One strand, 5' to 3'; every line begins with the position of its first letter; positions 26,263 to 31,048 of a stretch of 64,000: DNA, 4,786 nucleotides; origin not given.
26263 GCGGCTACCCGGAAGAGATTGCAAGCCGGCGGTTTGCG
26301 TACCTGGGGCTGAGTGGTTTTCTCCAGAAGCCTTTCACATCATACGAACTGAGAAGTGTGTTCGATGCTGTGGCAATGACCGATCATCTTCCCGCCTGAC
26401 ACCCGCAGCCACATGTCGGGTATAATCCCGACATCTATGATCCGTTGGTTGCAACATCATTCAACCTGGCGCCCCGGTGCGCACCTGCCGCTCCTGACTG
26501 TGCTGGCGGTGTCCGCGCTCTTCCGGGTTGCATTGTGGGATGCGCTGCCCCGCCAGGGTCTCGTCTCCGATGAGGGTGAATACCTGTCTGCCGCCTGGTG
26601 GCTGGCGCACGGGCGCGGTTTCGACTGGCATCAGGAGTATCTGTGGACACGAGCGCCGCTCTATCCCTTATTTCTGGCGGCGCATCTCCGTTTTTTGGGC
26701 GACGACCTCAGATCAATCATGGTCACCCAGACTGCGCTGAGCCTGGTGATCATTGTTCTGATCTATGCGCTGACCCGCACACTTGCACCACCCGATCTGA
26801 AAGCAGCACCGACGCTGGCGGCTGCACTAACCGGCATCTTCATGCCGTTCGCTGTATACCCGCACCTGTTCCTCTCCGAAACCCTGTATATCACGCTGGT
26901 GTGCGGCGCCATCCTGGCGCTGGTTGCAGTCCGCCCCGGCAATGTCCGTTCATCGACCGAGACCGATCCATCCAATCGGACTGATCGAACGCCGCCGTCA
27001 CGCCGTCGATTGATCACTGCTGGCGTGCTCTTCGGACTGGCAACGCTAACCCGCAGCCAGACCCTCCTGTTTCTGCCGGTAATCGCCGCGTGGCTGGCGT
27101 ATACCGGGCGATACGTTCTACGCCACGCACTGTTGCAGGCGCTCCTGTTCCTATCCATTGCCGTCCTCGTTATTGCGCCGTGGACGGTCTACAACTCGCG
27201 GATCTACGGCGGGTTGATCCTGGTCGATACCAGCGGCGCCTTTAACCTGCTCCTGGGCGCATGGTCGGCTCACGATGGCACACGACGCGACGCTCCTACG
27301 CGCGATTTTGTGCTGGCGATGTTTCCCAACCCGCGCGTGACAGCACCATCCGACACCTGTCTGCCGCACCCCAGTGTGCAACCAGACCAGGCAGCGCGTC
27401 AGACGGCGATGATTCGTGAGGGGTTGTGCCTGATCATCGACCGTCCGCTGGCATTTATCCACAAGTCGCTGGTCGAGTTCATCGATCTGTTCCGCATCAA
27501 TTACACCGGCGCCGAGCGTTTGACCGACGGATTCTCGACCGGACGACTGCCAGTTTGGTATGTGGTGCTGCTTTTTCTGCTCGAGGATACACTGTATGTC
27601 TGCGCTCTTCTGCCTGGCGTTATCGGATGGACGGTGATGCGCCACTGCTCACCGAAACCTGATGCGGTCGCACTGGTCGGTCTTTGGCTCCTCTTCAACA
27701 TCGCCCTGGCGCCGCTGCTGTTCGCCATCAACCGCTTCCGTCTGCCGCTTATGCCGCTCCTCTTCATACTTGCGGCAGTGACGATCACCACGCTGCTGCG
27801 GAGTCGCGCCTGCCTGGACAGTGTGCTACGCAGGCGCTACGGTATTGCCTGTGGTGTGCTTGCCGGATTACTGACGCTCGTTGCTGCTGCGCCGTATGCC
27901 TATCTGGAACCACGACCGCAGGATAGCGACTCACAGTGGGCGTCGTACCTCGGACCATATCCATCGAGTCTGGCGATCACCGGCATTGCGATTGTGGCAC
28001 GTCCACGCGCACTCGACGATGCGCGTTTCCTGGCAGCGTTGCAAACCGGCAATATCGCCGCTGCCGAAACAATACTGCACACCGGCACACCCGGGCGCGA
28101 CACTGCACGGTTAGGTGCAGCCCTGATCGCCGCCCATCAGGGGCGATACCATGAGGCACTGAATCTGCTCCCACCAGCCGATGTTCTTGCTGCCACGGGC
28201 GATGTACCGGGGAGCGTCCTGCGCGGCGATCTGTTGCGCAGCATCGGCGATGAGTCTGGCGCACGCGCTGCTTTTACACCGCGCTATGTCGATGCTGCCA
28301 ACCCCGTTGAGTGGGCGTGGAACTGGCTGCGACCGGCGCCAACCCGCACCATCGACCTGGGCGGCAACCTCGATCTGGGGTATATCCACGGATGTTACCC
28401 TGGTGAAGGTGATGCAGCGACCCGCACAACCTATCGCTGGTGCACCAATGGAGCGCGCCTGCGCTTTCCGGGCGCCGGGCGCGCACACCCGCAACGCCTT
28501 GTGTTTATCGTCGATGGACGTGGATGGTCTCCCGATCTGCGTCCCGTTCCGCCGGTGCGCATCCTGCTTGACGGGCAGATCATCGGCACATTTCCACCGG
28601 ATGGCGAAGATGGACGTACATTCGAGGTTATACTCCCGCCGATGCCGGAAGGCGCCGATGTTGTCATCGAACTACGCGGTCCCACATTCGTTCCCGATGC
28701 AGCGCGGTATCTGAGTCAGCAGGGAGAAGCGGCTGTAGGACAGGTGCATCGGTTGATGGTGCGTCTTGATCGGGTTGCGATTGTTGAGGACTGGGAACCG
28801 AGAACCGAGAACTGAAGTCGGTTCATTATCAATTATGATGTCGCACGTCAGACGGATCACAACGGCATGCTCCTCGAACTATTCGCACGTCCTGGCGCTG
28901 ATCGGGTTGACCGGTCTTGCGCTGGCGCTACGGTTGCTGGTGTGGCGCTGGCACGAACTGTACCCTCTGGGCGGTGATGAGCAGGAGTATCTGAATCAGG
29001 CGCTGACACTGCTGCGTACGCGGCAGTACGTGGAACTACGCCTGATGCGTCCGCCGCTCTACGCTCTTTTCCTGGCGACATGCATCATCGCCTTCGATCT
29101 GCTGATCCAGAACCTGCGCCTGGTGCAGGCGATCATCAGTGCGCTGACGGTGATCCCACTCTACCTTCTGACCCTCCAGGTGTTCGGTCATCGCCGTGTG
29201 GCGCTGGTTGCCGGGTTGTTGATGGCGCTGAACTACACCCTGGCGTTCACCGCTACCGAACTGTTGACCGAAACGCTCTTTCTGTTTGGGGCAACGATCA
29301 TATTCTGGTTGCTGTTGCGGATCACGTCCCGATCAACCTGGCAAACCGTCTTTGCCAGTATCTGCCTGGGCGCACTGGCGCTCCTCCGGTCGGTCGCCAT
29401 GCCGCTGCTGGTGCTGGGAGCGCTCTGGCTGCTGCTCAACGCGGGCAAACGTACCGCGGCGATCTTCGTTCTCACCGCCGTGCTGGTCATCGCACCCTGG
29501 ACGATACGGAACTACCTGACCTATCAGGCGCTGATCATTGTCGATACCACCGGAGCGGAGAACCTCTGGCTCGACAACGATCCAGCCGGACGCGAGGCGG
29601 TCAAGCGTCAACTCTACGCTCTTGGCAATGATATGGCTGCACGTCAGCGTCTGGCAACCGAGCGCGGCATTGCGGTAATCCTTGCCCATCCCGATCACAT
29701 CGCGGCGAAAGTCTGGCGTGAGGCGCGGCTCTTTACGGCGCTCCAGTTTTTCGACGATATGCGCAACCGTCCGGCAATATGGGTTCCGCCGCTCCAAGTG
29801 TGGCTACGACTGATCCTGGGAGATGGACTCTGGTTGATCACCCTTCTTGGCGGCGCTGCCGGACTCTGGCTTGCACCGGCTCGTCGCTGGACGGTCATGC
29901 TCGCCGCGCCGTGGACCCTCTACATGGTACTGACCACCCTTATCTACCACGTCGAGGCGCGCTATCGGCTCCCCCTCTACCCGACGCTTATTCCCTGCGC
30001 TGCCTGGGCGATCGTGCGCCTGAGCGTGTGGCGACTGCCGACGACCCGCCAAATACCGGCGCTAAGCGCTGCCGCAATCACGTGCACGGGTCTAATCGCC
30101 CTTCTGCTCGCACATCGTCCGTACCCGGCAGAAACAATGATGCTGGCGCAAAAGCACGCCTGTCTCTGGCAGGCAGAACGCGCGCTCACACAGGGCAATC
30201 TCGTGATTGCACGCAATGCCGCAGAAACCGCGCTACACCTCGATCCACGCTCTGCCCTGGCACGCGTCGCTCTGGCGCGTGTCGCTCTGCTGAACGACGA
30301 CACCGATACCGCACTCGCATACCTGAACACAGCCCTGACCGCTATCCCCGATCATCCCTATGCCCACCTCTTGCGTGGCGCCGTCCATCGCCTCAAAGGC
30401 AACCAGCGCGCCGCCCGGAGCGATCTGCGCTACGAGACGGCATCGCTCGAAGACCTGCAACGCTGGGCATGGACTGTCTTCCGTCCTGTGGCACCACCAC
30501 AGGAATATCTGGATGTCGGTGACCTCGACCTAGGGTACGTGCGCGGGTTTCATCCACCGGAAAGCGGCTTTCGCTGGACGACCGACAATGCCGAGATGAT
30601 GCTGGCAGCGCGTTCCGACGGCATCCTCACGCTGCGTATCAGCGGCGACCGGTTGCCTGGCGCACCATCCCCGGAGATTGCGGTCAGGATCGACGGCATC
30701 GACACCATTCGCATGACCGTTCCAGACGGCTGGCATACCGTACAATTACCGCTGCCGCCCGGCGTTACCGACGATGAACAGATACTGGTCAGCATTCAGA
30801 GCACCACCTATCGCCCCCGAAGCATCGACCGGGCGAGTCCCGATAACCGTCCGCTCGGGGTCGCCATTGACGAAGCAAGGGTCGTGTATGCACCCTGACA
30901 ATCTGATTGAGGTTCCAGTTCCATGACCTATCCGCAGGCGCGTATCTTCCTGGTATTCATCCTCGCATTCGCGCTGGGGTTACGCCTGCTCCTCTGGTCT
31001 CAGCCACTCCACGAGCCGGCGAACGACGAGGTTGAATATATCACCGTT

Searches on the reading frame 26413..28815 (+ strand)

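Call 46: search_protein_families(library=pfam, proteins=[window:26413-28815:+], max_evalue=0.001)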
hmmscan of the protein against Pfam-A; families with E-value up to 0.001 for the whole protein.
window:26413-28815:+ (800 aa): 1 family
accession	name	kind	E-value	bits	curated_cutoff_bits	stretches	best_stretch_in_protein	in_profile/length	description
PF13231.12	PMT_2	-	0.00095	19.8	26.1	0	80-172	2-91/160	Dolichyl-phosphate-mannose-protein mannosyltransferase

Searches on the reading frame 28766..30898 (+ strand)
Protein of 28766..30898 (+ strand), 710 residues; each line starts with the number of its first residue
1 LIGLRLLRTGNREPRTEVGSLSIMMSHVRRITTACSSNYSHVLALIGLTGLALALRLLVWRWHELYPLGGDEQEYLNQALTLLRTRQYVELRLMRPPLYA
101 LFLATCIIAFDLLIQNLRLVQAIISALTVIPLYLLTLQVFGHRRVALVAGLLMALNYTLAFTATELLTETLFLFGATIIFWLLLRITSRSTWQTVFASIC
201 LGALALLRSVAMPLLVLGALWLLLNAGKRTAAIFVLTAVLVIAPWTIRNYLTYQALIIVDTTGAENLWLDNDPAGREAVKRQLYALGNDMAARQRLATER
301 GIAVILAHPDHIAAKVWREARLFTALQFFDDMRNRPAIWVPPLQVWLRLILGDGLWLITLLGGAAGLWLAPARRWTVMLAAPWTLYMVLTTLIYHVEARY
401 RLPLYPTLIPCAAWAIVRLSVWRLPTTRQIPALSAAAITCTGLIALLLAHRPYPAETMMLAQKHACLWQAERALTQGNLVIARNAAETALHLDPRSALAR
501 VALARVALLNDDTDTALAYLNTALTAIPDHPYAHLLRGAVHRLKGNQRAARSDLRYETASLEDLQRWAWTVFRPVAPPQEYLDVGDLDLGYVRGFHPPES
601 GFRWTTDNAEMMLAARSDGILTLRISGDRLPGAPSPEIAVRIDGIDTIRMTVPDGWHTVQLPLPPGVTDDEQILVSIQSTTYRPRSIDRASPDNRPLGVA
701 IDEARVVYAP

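Call 46: search_protein_families(library=pfam, proteins=[window:28766-30898:+], max_evalue=0.001)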
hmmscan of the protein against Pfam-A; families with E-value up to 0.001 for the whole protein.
window:28766-30898:+ (710 aa): 5 families
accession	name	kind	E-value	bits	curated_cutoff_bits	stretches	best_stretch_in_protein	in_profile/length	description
PF13432.12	TPR_16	-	1.8e-07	31.9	32.7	1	469-531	3-65/65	Tetratricopeptide repeat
PF13231.12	PMT_2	-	4.1e-07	30.8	26.1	1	95-245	2-157/160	Dolichyl-phosphate-mannose-protein mannosyltransferase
PF14559.12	TPR_19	-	1.4e-06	29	25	1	473-538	1-66/68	Tetratricopeptide repeat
PF13431.12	TPR_17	-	4.9e-05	23.7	24.4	0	486-517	2-33/34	Tetratricopeptide repeat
PF13428.12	TPR_14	-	0.00066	20.6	23.5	0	499-538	3-42/44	Tetratricopeptide repeat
